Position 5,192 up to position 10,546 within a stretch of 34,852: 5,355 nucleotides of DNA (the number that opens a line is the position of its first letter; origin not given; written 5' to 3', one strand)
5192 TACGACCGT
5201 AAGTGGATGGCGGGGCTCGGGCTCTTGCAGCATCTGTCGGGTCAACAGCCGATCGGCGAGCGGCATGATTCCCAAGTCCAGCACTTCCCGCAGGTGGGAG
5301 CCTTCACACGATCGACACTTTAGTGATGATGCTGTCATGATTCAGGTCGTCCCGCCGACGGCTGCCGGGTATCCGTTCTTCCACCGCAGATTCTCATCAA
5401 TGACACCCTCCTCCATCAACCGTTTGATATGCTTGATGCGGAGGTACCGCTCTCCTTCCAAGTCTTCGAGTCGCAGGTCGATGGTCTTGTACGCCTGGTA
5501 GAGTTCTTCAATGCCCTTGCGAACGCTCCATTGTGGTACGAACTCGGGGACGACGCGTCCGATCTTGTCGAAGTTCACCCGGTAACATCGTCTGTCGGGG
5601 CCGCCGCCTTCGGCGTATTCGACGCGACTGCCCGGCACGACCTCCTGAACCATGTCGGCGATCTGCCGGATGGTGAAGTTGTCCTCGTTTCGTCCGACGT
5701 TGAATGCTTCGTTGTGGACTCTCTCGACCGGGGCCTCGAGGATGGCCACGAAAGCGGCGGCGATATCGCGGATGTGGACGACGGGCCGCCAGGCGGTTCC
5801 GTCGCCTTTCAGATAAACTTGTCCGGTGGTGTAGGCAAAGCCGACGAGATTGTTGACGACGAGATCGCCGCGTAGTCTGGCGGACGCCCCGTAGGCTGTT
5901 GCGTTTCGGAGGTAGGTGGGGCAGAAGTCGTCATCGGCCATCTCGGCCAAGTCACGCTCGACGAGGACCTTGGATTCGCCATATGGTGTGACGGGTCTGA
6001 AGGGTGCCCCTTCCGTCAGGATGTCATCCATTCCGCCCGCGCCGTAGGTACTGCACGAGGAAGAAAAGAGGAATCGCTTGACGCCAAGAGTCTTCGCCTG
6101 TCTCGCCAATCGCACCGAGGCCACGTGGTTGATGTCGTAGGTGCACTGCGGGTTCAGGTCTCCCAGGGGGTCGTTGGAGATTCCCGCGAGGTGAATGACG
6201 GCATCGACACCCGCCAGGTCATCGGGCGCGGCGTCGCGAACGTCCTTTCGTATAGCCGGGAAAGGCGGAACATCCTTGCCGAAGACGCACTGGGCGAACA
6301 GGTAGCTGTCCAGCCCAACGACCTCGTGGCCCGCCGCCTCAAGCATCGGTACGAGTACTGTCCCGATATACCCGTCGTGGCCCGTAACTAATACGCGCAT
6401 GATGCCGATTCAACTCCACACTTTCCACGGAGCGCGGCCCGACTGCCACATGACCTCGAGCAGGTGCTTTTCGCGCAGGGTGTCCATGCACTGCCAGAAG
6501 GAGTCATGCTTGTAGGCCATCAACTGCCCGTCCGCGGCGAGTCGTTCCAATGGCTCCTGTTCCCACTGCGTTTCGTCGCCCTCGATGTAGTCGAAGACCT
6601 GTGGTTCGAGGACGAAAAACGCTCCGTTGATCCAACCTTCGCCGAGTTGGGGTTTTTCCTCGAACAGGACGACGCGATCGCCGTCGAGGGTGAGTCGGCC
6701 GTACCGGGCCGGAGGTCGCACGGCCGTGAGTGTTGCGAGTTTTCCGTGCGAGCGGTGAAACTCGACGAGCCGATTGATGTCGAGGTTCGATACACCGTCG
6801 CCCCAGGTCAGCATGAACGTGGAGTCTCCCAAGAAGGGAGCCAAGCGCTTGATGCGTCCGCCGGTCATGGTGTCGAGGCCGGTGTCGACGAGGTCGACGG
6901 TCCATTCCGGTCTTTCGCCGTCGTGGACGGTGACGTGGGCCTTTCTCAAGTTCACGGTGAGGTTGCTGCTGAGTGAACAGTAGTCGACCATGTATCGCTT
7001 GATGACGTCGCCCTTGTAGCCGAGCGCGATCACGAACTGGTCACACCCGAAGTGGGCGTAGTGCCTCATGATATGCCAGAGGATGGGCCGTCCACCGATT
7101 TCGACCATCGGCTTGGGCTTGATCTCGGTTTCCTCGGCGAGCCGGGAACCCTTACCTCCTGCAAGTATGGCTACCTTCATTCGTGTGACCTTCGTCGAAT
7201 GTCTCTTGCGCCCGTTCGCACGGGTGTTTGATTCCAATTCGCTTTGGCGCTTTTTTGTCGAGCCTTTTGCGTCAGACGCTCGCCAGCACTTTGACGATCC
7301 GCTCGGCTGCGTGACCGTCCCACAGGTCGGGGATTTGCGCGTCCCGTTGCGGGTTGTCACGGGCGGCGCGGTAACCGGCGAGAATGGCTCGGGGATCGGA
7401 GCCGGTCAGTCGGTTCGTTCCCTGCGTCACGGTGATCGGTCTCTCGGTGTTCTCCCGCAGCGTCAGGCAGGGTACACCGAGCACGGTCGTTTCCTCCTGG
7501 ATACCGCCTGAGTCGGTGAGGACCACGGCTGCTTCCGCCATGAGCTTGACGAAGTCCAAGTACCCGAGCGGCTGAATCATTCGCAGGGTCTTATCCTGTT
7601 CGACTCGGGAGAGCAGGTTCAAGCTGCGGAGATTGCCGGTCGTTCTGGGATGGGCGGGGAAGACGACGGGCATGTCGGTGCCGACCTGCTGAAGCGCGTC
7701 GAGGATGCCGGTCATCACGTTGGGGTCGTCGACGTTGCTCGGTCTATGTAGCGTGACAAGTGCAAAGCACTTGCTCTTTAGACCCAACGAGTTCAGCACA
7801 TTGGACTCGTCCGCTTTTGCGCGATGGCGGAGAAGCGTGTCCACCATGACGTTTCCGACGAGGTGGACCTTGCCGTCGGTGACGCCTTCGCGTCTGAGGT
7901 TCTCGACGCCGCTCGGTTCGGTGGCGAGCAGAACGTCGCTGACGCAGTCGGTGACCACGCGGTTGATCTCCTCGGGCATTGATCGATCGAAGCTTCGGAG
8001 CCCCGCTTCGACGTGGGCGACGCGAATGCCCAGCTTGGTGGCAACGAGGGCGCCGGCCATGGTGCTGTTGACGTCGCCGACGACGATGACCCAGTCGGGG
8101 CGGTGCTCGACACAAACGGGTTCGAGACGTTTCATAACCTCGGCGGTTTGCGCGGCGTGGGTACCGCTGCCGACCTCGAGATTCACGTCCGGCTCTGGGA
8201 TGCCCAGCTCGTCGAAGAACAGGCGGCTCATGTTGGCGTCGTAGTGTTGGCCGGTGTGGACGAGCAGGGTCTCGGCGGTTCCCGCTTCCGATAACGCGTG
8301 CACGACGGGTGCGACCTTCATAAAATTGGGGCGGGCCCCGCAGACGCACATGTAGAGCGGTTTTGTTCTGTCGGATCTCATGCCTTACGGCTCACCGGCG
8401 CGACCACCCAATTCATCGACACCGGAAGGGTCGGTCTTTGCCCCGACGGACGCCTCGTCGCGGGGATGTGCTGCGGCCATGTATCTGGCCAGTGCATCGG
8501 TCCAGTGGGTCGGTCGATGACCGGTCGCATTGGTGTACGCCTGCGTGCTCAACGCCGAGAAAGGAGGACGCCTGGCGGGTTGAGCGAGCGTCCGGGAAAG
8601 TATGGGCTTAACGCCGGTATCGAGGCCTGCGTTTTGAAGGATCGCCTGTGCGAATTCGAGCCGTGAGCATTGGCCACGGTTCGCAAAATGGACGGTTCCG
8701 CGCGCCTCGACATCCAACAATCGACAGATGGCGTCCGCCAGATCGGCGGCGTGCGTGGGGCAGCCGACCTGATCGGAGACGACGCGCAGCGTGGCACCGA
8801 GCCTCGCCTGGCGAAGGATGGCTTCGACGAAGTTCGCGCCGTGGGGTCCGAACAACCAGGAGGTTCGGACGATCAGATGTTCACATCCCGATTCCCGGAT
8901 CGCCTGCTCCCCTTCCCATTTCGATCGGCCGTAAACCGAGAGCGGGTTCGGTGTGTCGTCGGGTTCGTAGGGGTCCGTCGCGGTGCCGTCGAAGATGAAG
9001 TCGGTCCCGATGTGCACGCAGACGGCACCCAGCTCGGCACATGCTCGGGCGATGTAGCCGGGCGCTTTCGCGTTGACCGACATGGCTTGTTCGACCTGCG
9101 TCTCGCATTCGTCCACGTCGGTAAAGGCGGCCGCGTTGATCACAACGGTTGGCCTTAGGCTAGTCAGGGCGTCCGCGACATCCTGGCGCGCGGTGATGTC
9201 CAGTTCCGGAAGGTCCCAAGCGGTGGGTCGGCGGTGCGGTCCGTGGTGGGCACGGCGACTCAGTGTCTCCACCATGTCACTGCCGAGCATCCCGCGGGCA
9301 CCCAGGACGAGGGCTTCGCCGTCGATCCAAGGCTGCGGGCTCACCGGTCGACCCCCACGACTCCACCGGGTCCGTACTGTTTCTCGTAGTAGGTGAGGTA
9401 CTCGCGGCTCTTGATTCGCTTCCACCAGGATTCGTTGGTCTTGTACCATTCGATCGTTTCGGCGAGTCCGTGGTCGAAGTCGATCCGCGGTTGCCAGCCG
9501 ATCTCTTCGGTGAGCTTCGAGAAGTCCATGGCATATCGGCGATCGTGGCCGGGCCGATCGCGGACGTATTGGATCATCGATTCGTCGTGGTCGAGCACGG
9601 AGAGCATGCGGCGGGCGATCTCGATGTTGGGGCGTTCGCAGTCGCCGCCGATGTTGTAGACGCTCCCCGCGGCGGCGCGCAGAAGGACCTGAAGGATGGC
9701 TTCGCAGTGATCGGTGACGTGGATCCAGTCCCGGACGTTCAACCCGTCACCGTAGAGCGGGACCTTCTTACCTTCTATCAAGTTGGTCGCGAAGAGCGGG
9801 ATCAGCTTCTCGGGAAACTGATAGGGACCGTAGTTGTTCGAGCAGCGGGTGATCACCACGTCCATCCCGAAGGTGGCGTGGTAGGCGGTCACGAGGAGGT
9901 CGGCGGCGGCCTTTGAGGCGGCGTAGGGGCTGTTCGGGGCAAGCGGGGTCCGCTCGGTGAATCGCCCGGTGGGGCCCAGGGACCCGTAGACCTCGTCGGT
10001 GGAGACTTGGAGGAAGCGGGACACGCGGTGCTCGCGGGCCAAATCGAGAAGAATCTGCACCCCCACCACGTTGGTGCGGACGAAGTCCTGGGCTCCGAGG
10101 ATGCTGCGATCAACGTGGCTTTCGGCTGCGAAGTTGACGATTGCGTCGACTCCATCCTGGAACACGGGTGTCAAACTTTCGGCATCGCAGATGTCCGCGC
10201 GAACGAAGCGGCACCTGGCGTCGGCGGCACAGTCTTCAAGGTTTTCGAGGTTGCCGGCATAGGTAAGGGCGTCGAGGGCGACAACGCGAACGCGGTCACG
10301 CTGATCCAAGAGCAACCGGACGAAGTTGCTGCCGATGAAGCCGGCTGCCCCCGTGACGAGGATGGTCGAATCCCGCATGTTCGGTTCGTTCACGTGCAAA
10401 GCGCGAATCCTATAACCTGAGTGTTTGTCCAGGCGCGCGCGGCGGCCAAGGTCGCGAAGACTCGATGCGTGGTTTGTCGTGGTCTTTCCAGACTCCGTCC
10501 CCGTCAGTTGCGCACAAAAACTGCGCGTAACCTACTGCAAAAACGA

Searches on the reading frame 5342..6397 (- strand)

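Call 7: search_protein_families(library=pfam, proteins=[window:5342-6397:-], max_evalue=0.001)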
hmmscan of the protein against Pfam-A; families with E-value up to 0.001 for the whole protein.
window:5342-6397:- (351 aa): 4 families
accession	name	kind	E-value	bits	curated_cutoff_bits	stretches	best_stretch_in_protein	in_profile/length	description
PF01370.27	Epimerase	-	1.3e-44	152.8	20.9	1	2-235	1-240/240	NAD dependent epimerase/dehydratase family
PF16363.11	GDP_Man_Dehyd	-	3.6e-18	66.5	27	1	3-234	1-251/332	GDP-mannose 4,6 dehydratase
PF04321.23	RmlD_sub_bind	-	1.2e-07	31.6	27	1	1-225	2-202/287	RmlD substrate binding domain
PF01073.25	3Beta_HSD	-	1.3e-05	24.9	22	1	3-217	1-226/280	3-beta hydroxysteroid dehydrogenase/isomerase family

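Call 84: search_protein_families(library=ncbifam, proteins=[window:5342-6397:-], max_evalue=1e-10)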
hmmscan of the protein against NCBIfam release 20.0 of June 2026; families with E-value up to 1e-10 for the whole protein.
window:5342-6397:- (351 aa): 5 families
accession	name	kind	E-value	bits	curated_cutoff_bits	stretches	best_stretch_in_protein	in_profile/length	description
TIGR01179.1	galE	equivalog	1.9e-31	109.2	262.3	1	1-261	1-281/332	UDP-glucose 4-epimerase GalE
NF007956.0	PRK10675.1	subfamily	1.4e-15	57.3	394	1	1-240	2-267/338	UDP-glucose 4-epimerase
TIGR04180.1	EDH_00030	hypoth_equivalog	1.8e-14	53.6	475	1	2-254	1-256/297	NAD-dependent 4,6-dehydratase LegB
TIGR02197.1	heptose_epim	equivalog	1.5e-12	47.3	274.6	1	2-263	1-270/316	ADP-glyceromanno-heptose 6-epimerase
TIGR03466.1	HpnA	hypoth_equivalog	2.5e-11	43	367.65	1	2-157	3-159/327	hopanoid-associated sugar epimerase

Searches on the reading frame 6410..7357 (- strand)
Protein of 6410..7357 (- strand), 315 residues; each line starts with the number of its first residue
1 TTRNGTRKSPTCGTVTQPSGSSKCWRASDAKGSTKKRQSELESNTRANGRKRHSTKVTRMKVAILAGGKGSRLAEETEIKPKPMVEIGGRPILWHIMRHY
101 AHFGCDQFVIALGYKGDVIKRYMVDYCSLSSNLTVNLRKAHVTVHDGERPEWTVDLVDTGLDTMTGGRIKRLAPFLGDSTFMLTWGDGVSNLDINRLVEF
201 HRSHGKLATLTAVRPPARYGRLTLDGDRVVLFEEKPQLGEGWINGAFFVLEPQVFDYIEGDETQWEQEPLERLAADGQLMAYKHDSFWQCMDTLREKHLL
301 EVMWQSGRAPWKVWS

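Call 7: search_protein_families(library=pfam, proteins=[window:6410-7357:-], max_evalue=0.001)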
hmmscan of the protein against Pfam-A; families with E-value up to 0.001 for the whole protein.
window:6410-7357:- (315 aa): 2 families
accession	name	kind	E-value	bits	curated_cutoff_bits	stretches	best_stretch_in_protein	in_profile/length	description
PF00483.29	NTP_transferase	-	1.1e-17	64.9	21.2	1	63-277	3-213/245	Nucleotidyl transferase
PF12804.13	NTP_transf_3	-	1.8e-08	35.1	27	1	63-115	2-49/160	MobA-like NTP transferase domain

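Call 84: search_protein_families(library=ncbifam, proteins=[window:6410-7357:-], max_evalue=1e-10)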
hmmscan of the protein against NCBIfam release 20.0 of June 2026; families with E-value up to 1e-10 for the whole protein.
window:6410-7357:- (315 aa): 7 families
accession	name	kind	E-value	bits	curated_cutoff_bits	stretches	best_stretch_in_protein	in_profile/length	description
TIGR02623.1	G1P_cyt_trans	equivalog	3e-111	370.9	300.25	1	60-314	1-255/255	glucose-1-phosphate cytidylyltransferase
TIGR03992.1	Arch_glmU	subfamily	1.8e-21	76.5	292.1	1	60-132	1-73/393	bifunctional sugar-1-phosphate nucleotidylyltransferase/acetyltransferase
NF052502.1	man1P_GTase_Rv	exception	6.1e-19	68.1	440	1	63-293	4-219/352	mannose-1-phosphate guanylyltransferase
NF045761.1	NAMPUrTaseMurU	equivalog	3.1e-18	66.5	250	0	60-125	1-66/226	N-acetylmuramate alpha-1-phosphate uridylyltransferase MurU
NF049965.1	GlMnHpPGnyltfHddC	equivalog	6.9e-17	61.8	300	0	60-126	1-68/221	D-glycero-D-manno-heptose 1-phosphate guanosyltransferase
NF041313.1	UDPGP_AglF_Halo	equivalog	1.3e-16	60.8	400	1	60-126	1-68/234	UTP--glucose-1-phosphate uridylyltransferase AglF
TIGR01208.1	rmlA_long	equivalog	8.5e-13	47.9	320.25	0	62-266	2-190/353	glucose-1-phosphate thymidylyltransferase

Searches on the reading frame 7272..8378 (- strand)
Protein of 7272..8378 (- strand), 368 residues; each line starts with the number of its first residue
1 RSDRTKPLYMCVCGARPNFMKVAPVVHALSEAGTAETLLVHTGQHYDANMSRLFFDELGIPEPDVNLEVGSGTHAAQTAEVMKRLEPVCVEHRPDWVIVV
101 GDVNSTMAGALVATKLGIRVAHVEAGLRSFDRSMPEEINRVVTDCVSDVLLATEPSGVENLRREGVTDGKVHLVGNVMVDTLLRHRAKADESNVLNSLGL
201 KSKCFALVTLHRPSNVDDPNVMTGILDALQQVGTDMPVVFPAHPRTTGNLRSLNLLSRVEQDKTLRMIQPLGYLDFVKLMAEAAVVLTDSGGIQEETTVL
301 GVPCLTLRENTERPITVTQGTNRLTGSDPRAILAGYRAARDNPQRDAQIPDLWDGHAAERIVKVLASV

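Call 7: search_protein_families(library=pfam, proteins=[window:7272-8378:-], max_evalue=0.001)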
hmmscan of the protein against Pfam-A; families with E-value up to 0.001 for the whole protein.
window:7272-8378:- (368 aa): 1 family
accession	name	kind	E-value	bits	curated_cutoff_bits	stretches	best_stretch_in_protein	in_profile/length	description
PF02350.25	Epimerase_2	-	2.1e-108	362.7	30.6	1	28-365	2-346/347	UDP-N-acetylglucosamine 2-epimerase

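Call 84: search_protein_families(library=ncbifam, proteins=[window:7272-8378:-], max_evalue=1e-10)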
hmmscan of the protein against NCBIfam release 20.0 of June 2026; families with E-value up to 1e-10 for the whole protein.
window:7272-8378:- (368 aa): 2 families
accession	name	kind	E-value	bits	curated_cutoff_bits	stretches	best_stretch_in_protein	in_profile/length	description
TIGR00236.1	wecB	equivalog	1.4e-100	337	210.15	1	10-366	4-363/366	non-hydrolyzing UDP-N-acetylglucosamine 2-epimerase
TIGR03568.1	NeuC_NnaA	equivalog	2.5e-21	76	235.9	1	11-305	5-304/365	UDP-N-acetylglucosamine 2-epimerase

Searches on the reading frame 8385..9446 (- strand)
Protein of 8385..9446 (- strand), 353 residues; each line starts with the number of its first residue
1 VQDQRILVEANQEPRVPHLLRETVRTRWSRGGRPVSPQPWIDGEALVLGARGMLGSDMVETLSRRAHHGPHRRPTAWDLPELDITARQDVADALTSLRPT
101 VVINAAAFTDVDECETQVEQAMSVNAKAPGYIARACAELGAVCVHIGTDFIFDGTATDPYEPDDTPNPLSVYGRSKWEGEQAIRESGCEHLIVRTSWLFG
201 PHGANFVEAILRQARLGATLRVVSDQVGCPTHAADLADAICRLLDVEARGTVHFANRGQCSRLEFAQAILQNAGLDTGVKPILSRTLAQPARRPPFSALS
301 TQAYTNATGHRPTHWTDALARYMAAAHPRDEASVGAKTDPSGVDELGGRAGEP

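Call 7: search_protein_families(library=pfam, proteins=[window:8385-9446:-], max_evalue=0.001)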
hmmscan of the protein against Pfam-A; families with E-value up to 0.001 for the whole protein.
window:8385-9446:- (353 aa): 6 families
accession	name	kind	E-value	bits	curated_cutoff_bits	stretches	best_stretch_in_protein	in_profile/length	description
PF04321.23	RmlD_sub_bind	-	5.5e-91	305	27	1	46-325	4-284/287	RmlD substrate binding domain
PF01370.27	Epimerase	-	2.9e-24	86.2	20.9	1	45-246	1-227/240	NAD dependent epimerase/dehydratase family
PF16363.11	GDP_Man_Dehyd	-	6.2e-07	29.6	27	1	74-186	51-167/332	GDP-mannose 4,6 dehydratase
PF07993.18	NAD_binding_4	-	9.5e-06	25.4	20.1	1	100-200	90-209/258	Male sterility protein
PF02719.21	Polysacc_synt_2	-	5.5e-05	22.9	20.2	1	83-149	62-129/293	Polysaccharide biosynthesis protein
PF01073.25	3Beta_HSD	-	0.00015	21.4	22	0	81-227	51-211/280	3-beta hydroxysteroid dehydrogenase/isomerase family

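Call 84: search_protein_families(library=ncbifam, proteins=[window:8385-9446:-], max_evalue=1e-10)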
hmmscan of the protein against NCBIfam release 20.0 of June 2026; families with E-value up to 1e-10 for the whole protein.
window:8385-9446:- (353 aa): 2 families
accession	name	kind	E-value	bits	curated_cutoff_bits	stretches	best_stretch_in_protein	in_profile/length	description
TIGR01214.1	rmlD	equivalog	5.1e-91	304.7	224.05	1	46-325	3-284/285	dTDP-4-dehydrorhamnose reductase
NF007440.0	PRK09987.1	equivalog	1.5e-43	149.3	308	1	83-322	39-289/299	dTDP-4-dehydrorhamnose reductase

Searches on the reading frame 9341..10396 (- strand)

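Call 7: search_protein_families(library=pfam, proteins=[window:9341-10396:-], max_evalue=0.001)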
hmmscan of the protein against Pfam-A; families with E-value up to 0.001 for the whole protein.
window:9341-10396:- (351 aa): 9 families
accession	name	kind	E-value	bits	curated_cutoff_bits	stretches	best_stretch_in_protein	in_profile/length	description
PF16363.11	GDP_Man_Dehyd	-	5.8e-84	282.8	27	1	13-314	1-332/332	GDP-mannose 4,6 dehydratase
PF01370.27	Epimerase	-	1.5e-71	241.1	20.9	1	12-250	1-240/240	NAD dependent epimerase/dehydratase family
PF02719.21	Polysacc_synt_2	-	5.6e-19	68.8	20.2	1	12-283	1-266/293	Polysaccharide biosynthesis protein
PF01073.25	3Beta_HSD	-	1.3e-16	60.9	22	1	13-229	1-220/280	3-beta hydroxysteroid dehydrogenase/isomerase family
PF07993.18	NAD_binding_4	-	1.3e-14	54.5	20.1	1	14-187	1-206/258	Male sterility protein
PF04321.23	RmlD_sub_bind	-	1.7e-14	54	27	1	11-276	2-239/287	RmlD substrate binding domain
PF13460.12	NAD_binding_10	-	2.9e-11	44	27.2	1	16-169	1-131/184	NAD(P)H-binding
PF00106.31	adh_short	-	4e-05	23.6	26.6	1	11-173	2-164/195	short chain dehydrogenase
PF05368.20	NmrA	-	8.9e-05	22.7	27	1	9-90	2-78/298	NmrA-like family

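Call 84: search_protein_families(library=ncbifam, proteins=[window:9341-10396:-], max_evalue=1e-10)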
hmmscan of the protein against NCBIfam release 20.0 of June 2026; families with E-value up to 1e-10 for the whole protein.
window:9341-10396:- (351 aa): 19 families
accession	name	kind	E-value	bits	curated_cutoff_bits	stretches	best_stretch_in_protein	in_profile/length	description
TIGR01181.1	dTDP_gluc_dehyt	equivalog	2.6e-140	467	365.1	1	12-328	2-321/321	dTDP-glucose 4,6-dehydratase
NF007490.0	PRK10084.1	subfamily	1e-104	350.4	649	1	12-341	3-357/361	dTDP-glucose 4,6-dehydratase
NF007582.0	PRK10217.1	equivalog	1.5e-98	330.2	698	1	11-333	3-346/355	dTDP-glucose 4,6-dehydratase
TIGR04180.1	EDH_00030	hypoth_equivalog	5e-44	150.6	475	1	12-305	1-296/297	NAD-dependent 4,6-dehydratase LegB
TIGR01179.1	galE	equivalog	2e-37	128.7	262.3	1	12-322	2-329/332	UDP-glucose 4-epimerase GalE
TIGR02622.1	CDP_4_6_dhtase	equivalog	4.4e-29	101.7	278.45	1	9-321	4-333/352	CDP-glucose 4,6-dehydratase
TIGR02197.1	heptose_epim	equivalog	5.7e-23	81.6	274.6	1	12-320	1-315/316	ADP-glyceromanno-heptose 6-epimerase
TIGR03466.1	HpnA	hypoth_equivalog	1e-18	67.3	367.65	1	11-252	2-231/327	hopanoid-associated sugar epimerase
NF007956.0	PRK10675.1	subfamily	3.4e-18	65.9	394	1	12-320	3-331/338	UDP-glucose 4-epimerase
NF047922.1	GDPFucSynFcl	equivalog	1.9e-17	63.7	500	1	12-322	5-305/308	GDP-L-fucose synthase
NF011728.1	PRK15181.1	equivalog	4.8e-17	62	760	1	12-322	18-341/348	Vi polysaccharide biosynthesis UDP-N-acetylglucosaminuronic acid C-4 epimerase TviC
NF043036.1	ErythonDh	equivalog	7.4e-16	58.2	325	1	12-173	3-164/321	D-erythronate dehydrogenase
TIGR01472.1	gmd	equivalog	9.7e-16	57.9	415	1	12-237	3-238/342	GDP-mannose 4,6-dehydratase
TIGR01746.1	Thioester-redct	subfamily_domain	1e-15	57.9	213.35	1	11-249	1-261/371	thioester reductase domain-containing protein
TIGR03589.1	PseB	equivalog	1.4e-15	57.1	407.75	1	9-247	4-224/324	UDP-N-acetylglucosamine 4,6-dehydratase (inverting)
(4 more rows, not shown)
